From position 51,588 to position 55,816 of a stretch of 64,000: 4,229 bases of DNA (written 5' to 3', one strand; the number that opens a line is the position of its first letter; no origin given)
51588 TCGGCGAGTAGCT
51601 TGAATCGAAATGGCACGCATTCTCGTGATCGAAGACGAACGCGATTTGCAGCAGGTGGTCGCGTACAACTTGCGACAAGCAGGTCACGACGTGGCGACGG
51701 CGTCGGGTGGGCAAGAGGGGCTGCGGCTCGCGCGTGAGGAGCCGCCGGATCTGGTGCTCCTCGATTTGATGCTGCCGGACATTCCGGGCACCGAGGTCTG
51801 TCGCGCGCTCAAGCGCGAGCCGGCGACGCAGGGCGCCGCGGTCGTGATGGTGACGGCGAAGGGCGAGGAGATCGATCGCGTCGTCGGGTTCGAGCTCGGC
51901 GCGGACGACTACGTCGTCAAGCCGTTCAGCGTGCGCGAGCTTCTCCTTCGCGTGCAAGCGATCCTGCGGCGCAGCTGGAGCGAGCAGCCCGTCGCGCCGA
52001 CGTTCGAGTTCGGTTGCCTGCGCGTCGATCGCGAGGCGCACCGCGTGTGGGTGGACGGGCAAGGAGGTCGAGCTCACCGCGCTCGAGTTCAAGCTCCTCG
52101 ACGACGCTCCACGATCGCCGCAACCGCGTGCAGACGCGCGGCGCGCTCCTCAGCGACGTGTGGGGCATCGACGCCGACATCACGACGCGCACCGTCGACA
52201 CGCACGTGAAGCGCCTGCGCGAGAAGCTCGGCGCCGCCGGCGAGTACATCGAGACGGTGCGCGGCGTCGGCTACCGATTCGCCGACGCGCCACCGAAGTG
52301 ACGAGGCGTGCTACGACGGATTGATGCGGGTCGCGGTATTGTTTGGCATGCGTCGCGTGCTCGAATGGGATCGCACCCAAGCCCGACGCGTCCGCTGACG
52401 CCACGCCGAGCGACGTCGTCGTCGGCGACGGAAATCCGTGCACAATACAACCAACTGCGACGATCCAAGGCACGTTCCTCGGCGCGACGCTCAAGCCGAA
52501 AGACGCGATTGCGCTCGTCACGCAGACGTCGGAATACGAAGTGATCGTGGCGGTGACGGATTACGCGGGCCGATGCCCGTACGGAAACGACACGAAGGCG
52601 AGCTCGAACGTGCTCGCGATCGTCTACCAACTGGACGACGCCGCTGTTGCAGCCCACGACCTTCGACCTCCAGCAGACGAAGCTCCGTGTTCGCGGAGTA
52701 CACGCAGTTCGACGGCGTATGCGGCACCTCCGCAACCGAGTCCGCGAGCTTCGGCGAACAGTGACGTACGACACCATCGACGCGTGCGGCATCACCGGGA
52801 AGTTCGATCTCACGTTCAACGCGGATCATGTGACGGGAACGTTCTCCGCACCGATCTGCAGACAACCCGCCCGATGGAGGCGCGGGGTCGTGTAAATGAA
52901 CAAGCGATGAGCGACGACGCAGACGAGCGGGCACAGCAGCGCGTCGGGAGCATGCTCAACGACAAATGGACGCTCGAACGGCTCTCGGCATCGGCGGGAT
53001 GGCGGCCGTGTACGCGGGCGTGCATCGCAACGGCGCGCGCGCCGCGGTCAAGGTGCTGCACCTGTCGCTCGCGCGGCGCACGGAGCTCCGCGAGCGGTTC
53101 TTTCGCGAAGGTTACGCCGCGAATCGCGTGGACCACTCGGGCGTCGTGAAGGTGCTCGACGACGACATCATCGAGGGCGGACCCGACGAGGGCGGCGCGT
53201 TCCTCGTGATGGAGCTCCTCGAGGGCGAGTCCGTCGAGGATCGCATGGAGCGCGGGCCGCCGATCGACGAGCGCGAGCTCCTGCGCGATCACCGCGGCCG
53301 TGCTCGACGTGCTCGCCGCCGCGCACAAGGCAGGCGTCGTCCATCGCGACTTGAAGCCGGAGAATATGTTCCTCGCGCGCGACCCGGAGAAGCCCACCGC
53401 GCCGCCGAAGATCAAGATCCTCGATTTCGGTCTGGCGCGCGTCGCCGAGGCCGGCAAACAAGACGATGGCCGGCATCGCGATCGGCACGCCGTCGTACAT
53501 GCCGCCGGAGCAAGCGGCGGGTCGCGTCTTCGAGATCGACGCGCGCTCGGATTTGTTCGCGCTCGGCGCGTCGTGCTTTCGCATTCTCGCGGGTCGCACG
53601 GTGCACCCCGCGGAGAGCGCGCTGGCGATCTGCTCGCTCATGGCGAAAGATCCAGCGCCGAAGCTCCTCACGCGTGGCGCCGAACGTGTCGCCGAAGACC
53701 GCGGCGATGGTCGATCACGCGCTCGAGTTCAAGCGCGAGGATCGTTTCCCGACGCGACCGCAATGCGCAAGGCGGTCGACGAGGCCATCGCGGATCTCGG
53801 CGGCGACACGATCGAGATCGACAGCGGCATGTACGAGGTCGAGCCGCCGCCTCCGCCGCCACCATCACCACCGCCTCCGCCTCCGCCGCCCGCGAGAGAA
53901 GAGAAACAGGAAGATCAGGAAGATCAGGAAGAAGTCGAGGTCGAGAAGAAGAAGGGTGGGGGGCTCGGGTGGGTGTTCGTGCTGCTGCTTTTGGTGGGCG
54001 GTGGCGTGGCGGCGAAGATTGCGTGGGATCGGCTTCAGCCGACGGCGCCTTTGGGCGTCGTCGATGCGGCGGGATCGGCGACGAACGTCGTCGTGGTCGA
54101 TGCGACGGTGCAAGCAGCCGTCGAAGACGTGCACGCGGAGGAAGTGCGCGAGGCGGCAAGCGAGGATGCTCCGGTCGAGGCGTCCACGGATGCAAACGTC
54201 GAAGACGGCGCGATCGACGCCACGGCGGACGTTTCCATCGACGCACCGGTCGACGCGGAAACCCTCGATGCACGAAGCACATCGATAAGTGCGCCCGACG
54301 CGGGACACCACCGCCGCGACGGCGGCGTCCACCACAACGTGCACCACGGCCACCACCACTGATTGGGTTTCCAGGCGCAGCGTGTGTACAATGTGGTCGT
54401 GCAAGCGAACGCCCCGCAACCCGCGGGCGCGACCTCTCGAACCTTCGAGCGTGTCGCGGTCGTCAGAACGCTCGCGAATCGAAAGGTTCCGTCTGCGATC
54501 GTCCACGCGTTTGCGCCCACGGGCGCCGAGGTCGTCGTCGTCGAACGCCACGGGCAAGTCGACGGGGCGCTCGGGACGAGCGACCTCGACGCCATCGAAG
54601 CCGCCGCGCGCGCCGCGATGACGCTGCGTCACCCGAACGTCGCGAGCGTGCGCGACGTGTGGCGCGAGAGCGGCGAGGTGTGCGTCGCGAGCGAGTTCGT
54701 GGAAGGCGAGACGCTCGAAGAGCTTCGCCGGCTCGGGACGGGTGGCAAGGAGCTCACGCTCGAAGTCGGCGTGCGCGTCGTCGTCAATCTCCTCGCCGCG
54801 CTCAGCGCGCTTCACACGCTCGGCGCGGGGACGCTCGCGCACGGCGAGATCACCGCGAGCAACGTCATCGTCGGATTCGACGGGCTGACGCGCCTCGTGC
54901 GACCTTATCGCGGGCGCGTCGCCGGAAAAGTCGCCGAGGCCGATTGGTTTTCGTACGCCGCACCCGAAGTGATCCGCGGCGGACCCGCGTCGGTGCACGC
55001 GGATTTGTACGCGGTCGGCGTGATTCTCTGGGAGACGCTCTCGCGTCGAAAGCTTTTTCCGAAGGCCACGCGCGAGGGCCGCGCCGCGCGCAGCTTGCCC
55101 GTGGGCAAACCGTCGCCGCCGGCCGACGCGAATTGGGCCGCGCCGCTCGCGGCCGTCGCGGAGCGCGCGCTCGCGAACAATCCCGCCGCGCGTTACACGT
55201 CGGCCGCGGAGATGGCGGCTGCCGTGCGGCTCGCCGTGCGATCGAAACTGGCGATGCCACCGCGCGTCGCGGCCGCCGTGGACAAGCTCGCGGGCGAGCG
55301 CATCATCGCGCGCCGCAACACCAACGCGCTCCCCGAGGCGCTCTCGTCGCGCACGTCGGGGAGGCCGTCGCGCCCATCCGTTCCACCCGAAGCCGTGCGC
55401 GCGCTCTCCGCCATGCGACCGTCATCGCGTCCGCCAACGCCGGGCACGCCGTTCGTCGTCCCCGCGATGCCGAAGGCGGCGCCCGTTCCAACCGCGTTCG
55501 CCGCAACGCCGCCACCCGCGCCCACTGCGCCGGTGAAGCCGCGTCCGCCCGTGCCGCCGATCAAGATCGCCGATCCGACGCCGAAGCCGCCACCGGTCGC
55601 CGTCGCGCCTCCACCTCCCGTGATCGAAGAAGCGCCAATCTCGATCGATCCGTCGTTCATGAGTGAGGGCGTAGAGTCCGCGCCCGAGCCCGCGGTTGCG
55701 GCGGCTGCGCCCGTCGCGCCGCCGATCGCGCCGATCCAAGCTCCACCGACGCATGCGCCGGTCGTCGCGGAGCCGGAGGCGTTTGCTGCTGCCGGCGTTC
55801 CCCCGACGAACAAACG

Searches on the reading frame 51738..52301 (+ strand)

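Call 19: search_protein_families(library=pfam, proteins=[window:51738-52301:+], max_evalue=0.001)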
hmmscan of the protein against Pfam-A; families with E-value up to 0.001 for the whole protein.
window:51738-52301:+ (187 aa): 2 families
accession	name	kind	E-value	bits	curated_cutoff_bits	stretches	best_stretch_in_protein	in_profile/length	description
PF00486.34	Trans_reg_C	-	6.1e-19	68.3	26.2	1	123-181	16-77/77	Transcriptional regulatory protein, C terminal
PF08279.18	HTH_11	-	0.00055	20.2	25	1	147-180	26-55/55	HTH domain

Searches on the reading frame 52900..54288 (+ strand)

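Call 19: search_protein_families(library=pfam, proteins=[window:52900-54288:+], max_evalue=0.001)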
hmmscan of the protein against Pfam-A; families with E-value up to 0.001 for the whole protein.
window:52900-54288:+ (462 aa): 1 family
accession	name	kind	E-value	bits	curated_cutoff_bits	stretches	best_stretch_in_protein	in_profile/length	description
PF00069.31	Pkinase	-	9e-07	29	31.7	1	27-127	5-100/263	Protein kinase domain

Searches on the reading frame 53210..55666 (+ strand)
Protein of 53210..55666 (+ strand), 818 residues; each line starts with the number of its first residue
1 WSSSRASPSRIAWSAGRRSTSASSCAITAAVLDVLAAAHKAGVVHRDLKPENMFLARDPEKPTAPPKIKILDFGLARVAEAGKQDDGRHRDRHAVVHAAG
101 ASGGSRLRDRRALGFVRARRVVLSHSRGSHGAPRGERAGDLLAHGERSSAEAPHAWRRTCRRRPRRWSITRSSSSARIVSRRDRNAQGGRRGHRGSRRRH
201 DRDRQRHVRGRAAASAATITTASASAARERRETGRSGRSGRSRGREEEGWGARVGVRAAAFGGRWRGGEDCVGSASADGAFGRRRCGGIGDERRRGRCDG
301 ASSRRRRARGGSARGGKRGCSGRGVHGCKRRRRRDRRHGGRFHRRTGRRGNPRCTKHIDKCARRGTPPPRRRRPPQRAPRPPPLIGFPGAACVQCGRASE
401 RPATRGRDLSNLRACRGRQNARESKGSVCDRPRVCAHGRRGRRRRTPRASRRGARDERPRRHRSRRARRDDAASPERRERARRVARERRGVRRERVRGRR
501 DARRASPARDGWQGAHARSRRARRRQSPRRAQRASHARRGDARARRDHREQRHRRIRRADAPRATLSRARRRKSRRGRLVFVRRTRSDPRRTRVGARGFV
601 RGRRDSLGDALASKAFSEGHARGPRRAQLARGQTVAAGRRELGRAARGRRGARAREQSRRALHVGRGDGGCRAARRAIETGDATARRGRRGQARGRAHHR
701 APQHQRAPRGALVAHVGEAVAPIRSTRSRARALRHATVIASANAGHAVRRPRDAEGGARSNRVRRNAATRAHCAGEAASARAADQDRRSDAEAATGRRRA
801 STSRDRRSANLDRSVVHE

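Call 20: search_protein_families(library=pfam, proteins=[window:53210-55666:+], max_evalue=0.001)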
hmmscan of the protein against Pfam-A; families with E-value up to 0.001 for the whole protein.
window:53210-55666:+ (818 aa): 1 family
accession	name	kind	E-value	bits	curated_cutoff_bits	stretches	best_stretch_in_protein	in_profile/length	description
PF00069.31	Pkinase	-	4.7e-11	43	31.7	1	26-84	102-153/263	Protein kinase domain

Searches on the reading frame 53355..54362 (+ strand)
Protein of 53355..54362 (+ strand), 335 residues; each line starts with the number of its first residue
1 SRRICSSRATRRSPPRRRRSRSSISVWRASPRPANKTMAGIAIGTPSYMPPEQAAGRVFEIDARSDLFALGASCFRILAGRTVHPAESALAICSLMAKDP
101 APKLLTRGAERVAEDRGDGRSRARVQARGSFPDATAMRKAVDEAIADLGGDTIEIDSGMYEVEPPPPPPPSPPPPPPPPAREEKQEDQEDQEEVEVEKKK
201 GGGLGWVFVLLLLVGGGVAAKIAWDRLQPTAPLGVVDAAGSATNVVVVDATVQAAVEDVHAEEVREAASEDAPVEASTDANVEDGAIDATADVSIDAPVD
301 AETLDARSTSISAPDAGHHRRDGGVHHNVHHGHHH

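Call 20: search_protein_families(library=pfam, proteins=[window:53355-54362:+], max_evalue=0.001)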
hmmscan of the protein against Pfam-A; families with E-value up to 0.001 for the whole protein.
window:53355-54362:+ (335 aa): 0 families

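Call 39: search_protein_families(library=pfam, proteins=[window:53355-54362:+], max_evalue=0.01)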
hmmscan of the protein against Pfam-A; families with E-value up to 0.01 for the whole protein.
window:53355-54362:+ (335 aa): 1 family
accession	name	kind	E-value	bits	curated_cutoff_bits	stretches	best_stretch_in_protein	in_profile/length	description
PF00069.31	Pkinase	-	0.0067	16.3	31.7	1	42-91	157-204/263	Protein kinase domain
